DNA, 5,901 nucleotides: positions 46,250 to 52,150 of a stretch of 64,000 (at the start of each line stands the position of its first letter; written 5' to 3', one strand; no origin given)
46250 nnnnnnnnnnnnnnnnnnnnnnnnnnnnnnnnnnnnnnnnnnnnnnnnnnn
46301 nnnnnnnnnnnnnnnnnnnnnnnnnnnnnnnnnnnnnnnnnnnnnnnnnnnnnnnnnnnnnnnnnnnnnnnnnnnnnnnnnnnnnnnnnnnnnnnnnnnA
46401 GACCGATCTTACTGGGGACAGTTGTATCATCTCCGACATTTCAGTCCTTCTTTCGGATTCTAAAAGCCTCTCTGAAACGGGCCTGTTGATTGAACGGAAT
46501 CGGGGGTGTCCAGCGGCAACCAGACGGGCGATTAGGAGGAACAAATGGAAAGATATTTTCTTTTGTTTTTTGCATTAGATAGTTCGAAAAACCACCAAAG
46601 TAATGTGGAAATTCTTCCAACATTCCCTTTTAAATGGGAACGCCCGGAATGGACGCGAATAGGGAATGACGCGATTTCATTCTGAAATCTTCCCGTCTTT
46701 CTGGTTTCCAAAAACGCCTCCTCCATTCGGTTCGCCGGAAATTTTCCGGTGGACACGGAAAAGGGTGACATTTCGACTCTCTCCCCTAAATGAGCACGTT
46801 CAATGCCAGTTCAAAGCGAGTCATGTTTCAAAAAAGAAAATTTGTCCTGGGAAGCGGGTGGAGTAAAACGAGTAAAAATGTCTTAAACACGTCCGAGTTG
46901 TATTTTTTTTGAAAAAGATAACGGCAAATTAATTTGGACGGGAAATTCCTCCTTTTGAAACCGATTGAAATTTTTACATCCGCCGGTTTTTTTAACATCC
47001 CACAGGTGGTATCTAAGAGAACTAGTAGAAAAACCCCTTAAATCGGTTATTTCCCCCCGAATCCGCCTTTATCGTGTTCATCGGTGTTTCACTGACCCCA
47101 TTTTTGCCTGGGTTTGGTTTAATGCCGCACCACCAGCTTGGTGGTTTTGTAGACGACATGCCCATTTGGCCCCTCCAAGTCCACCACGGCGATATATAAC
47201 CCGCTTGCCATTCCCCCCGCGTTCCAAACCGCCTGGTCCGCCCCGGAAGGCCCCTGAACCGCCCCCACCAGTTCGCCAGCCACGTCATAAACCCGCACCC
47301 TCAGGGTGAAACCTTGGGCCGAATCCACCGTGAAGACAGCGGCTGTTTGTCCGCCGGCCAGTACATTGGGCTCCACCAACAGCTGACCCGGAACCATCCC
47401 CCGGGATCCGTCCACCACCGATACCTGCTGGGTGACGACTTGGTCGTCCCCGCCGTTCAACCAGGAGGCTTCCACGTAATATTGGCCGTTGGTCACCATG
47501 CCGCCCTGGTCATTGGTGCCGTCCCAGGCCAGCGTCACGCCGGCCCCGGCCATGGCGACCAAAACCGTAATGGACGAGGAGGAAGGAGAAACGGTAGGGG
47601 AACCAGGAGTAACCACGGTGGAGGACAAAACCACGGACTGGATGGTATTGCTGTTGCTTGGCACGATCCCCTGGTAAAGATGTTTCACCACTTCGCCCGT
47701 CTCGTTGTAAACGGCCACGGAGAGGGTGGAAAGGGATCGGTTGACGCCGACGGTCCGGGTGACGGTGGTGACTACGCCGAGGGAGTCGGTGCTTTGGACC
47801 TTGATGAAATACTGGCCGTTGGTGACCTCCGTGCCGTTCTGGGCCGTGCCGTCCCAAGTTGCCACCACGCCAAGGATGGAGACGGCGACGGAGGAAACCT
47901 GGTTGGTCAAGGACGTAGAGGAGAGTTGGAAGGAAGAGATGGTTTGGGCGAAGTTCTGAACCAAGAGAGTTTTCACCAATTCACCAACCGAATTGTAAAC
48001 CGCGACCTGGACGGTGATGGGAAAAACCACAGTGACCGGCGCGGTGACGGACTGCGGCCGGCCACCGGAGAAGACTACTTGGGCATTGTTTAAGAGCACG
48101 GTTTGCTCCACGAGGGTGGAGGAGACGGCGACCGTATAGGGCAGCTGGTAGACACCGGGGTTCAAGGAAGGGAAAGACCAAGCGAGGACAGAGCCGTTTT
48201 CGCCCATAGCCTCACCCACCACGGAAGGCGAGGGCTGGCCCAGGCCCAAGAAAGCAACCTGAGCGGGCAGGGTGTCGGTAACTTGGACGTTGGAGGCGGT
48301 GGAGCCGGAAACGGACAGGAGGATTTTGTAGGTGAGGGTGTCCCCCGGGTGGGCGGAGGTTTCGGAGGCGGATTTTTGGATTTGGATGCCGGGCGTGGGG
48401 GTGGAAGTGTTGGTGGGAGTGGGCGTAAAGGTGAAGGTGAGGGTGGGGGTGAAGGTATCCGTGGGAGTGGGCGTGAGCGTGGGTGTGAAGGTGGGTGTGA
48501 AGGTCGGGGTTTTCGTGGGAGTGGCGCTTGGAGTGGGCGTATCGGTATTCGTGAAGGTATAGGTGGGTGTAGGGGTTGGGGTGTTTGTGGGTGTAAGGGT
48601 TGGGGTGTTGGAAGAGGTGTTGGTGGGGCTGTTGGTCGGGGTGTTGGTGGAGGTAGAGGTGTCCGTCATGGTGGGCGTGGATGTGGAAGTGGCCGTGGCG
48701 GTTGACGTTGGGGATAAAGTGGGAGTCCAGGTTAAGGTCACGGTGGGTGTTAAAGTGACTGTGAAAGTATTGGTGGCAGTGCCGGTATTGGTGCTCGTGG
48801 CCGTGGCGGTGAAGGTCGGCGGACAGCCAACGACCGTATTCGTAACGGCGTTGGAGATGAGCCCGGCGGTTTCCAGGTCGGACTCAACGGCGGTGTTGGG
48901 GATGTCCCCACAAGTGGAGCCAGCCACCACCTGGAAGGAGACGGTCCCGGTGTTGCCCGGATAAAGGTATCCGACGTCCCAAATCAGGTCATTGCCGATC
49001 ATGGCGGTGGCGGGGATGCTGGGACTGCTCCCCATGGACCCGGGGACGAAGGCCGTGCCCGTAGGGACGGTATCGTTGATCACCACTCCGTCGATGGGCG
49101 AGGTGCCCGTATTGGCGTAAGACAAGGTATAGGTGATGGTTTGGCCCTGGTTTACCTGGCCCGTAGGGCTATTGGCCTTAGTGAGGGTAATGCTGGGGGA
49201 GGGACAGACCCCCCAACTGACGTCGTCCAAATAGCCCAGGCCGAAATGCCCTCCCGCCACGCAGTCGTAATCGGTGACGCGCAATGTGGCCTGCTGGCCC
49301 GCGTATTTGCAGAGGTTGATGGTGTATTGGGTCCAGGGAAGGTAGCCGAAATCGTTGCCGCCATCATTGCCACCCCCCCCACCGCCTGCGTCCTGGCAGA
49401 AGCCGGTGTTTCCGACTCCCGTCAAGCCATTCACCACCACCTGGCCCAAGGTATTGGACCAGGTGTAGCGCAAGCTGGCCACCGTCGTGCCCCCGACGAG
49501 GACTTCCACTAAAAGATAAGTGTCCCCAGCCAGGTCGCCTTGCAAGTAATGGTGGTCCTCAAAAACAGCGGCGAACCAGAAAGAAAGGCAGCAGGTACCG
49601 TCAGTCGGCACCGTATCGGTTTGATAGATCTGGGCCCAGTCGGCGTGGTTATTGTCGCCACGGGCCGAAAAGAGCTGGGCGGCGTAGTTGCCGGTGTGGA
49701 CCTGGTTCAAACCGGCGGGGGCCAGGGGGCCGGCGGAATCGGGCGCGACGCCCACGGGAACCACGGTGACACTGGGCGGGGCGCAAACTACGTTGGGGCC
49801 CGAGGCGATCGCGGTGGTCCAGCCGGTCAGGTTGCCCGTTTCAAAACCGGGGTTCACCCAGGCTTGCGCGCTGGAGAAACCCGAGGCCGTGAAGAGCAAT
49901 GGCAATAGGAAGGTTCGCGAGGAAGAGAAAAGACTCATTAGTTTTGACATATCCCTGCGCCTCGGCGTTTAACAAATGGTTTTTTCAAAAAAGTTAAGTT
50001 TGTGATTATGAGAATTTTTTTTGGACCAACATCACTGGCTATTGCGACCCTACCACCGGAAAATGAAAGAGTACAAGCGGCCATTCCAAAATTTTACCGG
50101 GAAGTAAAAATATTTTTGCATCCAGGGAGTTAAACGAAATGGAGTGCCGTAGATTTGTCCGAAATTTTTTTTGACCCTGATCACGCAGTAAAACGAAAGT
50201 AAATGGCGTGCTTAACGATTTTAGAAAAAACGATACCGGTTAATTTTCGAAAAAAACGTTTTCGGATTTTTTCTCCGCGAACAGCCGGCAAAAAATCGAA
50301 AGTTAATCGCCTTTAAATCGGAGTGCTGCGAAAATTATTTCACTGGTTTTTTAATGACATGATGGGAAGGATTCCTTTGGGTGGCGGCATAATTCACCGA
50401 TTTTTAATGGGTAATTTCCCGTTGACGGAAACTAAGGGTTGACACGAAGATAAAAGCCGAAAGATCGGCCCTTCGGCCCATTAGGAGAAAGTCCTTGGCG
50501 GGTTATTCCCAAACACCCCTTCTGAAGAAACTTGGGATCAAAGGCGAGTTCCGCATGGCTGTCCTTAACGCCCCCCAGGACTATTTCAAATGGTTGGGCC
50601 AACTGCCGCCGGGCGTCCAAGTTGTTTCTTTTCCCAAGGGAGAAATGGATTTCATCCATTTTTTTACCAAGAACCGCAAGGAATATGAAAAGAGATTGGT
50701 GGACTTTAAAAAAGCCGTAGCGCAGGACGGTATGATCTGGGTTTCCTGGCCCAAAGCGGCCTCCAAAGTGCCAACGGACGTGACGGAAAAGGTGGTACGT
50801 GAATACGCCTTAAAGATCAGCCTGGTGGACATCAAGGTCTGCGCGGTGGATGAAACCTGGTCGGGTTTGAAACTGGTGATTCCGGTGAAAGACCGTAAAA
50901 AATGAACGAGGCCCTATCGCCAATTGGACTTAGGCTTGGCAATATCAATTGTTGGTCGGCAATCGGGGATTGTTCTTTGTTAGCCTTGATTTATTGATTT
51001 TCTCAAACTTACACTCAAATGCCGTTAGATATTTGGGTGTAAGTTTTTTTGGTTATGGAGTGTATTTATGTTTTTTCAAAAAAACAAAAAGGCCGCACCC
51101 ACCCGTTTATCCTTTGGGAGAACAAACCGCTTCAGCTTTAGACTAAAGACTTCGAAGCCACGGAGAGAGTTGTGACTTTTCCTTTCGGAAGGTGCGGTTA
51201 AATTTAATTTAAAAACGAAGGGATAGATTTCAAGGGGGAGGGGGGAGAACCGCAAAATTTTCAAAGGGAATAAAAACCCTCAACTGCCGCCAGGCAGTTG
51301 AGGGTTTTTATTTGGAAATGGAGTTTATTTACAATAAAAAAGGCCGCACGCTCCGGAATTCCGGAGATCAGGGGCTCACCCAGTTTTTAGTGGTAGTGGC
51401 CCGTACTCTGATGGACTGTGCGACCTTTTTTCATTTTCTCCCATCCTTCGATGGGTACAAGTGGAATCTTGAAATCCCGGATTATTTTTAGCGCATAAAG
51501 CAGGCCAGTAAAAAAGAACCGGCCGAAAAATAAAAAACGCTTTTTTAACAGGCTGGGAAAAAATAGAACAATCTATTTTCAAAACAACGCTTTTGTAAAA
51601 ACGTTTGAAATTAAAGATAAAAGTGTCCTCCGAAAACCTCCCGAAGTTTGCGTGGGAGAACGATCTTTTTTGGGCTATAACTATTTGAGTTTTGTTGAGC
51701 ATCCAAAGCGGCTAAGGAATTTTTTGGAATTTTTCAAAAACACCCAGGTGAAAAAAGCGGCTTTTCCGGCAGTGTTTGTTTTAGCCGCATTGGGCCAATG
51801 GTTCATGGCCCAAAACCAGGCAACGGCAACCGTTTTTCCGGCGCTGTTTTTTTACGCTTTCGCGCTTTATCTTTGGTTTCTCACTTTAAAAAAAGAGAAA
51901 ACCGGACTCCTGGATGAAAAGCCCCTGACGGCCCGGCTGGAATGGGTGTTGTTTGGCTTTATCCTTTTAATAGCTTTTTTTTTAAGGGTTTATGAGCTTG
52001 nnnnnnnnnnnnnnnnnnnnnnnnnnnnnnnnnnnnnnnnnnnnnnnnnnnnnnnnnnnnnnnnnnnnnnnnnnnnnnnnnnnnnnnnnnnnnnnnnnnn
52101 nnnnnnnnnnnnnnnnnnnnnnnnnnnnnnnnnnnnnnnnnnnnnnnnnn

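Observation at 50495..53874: Lower-GC segment carrying DUF3052 and a GT39/PMT-like glycosyltransferase fused to a PA14 domain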

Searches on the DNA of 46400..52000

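Call 35: search_rna_families(source=window, start=46400, end=52000, threshold=evalue, max_evalue=1)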
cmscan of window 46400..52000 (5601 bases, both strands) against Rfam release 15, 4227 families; matches with E-value up to 1: 7.
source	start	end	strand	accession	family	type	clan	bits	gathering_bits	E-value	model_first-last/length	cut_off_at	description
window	51207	51321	+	RF02905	sRNA41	Gene; sRNA;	-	28.9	45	0.096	1-113/113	no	Archaeal Small RNA 41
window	51318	51437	+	RF02066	STnc320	Gene; sRNA;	-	27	50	0.068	1-55/55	no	Salmonella enterica sRNA STnc320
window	51257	51369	-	RF01405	STnc490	Gene; sRNA;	-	23.8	56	0.15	1-124/124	no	STnc490 Hfq binding RNA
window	51266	51316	-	RF04157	MIR9486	Gene; miRNA;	-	23.6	100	0.23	1-119/119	no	MIR9486 microRNA precursor family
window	51257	51319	+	RF04128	MIR8562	Gene; miRNA;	-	23.3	211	0.44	1-242/242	no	MIR8562 microRNA precursor family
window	51269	51333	-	RF02399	NsiR1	Gene; sRNA;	-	23.1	39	0.28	1-60/60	no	Nitrogen stress-induced RNA 1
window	51266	51314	+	RF04157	MIR9486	Gene; miRNA;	-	21.6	100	0.77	1-119/119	no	MIR9486 microRNA precursor family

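Call 54: search_rna_families(source=window, start=51075, end=51445, threshold=evalue, max_evalue=10, show_alignments=2)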
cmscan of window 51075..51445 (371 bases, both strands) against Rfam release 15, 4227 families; matches with E-value up to 10: 28.
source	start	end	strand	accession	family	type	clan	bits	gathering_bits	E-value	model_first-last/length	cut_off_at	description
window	51207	51321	+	RF02905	sRNA41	Gene; sRNA;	-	28.9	45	0.0064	1-113/113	no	Archaeal Small RNA 41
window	51318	51437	+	RF02066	STnc320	Gene; sRNA;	-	27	50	0.0045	1-55/55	no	Salmonella enterica sRNA STnc320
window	51193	51312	+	RF02431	SpF22_sRNA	Gene; sRNA;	-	26.3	55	0.0038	1-140/140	no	Streptococcus sRNA SpF22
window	51234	51313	+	RF02495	ohsC_RNA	Gene; antitoxin;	-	25.7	50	0.076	1-77/77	no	Oppression of Hydrophobic ORF by sRNA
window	51165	51319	+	RF02442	SpF66_sRNA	Gene; sRNA;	-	24.7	42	0.00047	1-239/239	no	Streptococcus sRNA SpF66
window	51257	51369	-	RF01405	STnc490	Gene; sRNA;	-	23.8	56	0.0098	1-124/124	no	STnc490 Hfq binding RNA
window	51266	51316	-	RF04157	MIR9486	Gene; miRNA;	-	23.6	100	0.015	1-119/119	no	MIR9486 microRNA precursor family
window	51220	51326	-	RF00616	LhrC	Gene; sRNA;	CL00114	23.2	110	0.25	1-111/111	no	Listeria LhrC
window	51269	51333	-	RF02399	NsiR1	Gene; sRNA;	-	23.1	39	0.019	1-60/60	no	Nitrogen stress-induced RNA 1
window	51266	51314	+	RF04157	MIR9486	Gene; miRNA;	-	21.6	100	0.051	1-119/119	no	MIR9486 microRNA precursor family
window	51272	51326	-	RF01459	rliE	Gene; sRNA;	-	20.9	90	0.28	128-182/222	no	Listeria sRNA rliE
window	51269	51312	-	RF04134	MIR7504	Gene; miRNA;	-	20.8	83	0.34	1-124/124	no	MIR7504 microRNA precursor family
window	51203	51316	+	RF01771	rnk_leader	Cis-reg; leader;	-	20.6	50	0.37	1-109/109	no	Enterobacteria rnk leader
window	51247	51327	+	RF02006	mir-1253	Gene; miRNA;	-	19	103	0.35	1-94/94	no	mir-1253 microRNA precursor family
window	51258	51339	+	RF01588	snoR13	Gene; snRNA; snoRNA; CD-box;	-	18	60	4.8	1-105/105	no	small nucleolar RNA snoR13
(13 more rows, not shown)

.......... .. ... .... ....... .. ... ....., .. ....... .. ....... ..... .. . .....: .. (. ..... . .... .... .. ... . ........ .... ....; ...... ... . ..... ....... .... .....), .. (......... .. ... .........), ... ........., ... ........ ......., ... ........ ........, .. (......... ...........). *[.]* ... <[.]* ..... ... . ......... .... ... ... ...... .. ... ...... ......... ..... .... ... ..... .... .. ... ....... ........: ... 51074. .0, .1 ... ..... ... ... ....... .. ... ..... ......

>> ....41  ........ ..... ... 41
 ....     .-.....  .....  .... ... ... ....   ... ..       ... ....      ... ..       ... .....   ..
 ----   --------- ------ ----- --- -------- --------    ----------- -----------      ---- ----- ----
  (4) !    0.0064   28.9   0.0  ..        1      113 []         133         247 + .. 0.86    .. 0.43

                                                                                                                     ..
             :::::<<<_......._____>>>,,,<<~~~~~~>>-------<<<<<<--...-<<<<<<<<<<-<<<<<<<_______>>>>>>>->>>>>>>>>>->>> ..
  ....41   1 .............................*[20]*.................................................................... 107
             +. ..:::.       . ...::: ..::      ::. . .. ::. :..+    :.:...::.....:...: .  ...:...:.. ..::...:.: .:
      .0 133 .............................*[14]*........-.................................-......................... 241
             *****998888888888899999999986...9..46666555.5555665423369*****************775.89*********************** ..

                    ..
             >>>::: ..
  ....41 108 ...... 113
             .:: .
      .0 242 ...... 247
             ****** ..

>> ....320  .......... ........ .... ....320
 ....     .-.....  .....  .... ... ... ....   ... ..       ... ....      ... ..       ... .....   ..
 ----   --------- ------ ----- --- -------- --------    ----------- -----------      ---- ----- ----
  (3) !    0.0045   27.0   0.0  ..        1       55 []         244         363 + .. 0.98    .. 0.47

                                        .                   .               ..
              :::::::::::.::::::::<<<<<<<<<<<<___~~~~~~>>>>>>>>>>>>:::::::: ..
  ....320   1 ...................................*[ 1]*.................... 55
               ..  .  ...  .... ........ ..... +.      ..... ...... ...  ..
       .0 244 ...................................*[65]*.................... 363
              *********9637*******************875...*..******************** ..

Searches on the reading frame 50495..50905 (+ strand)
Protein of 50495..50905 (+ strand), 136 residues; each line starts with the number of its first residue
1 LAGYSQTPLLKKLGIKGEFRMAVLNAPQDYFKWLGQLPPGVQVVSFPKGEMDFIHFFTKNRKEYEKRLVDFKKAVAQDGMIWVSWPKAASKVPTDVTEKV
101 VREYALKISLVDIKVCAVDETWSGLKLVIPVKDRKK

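Call 5: search_protein_families(library=pfam, proteins=[window:50495-50905:+], max_evalue=0.01)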
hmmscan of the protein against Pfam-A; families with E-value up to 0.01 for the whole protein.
window:50495-50905:+ (136 aa): 1 family
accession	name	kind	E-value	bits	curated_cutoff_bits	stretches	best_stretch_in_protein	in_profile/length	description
PF11253.13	DUF3052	-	1.3e-05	25.6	22.7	1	62-129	58-123/125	Protein of unknown function (DUF3052)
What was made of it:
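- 50495..50905 (+): DUF3052 gene (136 aa). Small protein with a fold like class I methyltransferases (Rossmann-like). Pfam PF11253 gives 25.6 bits against a cut-off of 22.7 (call 5).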

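Call 6: search_protein_families(library=ncbifam, proteins=[window:50495-50905:+], max_evalue=0.01)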
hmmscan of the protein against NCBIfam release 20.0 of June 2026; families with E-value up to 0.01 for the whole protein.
window:50495-50905:+ (136 aa): 0 families

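Call 69: search_solved_structures(query=window:50495-50905:+, max_evalue=10)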
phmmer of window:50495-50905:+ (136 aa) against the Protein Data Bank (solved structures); distinct sequences matched with E-value up to 10: 0.

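Call 76: find_homologous_proteins(query=window:50495-50905:+, max_evalue=0.00001)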
Query window:50495-50905:+ (136 aa): 8000 proteins with E <= 0.00001 among 8000 candidates; the best 120 are listed.
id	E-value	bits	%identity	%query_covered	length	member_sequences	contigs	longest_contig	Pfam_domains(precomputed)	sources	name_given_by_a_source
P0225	3.3e-85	301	99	100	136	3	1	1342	PF11253.14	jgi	jgi:hypothetical protein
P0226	1.3e-65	237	78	99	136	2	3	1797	PF11253.14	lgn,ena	-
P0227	3.9e-64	232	79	100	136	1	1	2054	-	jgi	jgi:hypothetical protein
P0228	7.1e-64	232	79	100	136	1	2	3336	-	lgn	-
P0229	1.2e-63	231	77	99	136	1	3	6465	-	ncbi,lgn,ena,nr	ncbi:MAG TPA: DUF3052 domain-containing protein [bacterium]|nr:DUF3052 domain-containing protein [ba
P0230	5.2e-63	229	78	100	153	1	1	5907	-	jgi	jgi:hypothetical protein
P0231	1.5e-62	227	78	99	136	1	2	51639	-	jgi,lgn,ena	-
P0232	5.7e-61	222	76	100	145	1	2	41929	-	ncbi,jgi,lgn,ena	-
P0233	4.6e-60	219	74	100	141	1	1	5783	-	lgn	-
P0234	1.1e-59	218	74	99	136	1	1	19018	-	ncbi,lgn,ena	-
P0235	1.5e-59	218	73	99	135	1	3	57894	PF11253.14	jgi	jgi:hypothetical protein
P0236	6.7e-59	216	75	99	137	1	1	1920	-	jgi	jgi:hypothetical protein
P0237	1.4e-58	215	74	100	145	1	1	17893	-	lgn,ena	-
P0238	1.5e-58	214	75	99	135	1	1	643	-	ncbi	-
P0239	4.6e-58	213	75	99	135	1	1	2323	-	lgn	-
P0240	2.5e-57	210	71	99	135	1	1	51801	PF11253.14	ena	-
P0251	2.1e-55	204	79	85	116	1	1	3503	PF11253.14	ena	-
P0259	7.1e-53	196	68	100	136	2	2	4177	PF11253.14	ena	-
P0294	5.2e-47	177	60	99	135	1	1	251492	PF11253.14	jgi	jgi:hypothetical protein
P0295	7.4e-47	177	63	99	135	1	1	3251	PF11253.14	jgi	jgi:hypothetical protein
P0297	8.2e-47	176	62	99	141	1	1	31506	PF11253.14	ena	-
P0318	4.9e-46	174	58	100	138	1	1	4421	PF11253.14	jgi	jgi:hypothetical protein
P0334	1.9e-45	172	63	99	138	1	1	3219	PF11253.14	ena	-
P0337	2.3e-45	172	60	99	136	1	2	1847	PF11253.14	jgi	jgi:hypothetical protein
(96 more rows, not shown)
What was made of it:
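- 50495..50905 (+): At least 8000 homologues exist, about 60% identical even in Mucilaginibacter (call 76).
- On DUF3052 (PF11253): Homologues are 135-138 aa, and some are named DUF3052 by NCBI (call 76).
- Checked: At least 8000 homologues exist, and NCBI names some of them DUF3052 (call 76).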

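Call 81: predict_structure(alignment_id=A7)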
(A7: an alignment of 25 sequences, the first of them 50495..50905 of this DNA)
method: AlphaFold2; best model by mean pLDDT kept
length: 136 residues; sequences in the alignment: 25
mean_pLDDT: 92.5   pTM: 0.87
mean pLDDT of the five models: 92.5, 91.1, 90.3, 89.9, 88.9
residues with pLDDT >= 90: 112; 70-90: 18; 50-70: 2; < 50: 4
segments of 3 or more residues with pLDDT < 50: 1-4
pLDDT, mean of each block of 10 residues (from residue 1): 64 93 95 92 93 98 97 96 95 96 98 90 97 88
secondary structure, 60 per line:
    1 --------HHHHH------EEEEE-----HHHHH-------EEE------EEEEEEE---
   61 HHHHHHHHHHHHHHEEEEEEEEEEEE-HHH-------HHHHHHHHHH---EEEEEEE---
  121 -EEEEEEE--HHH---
elements in order: H9-13 E20-24 H30-34 E42-44 E51-57 H61-74 E75-86 H98-107 E111-117 E122-128
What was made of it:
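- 50495..50905 (+): AlphaFold pLDDT is 92.5 (call 81).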
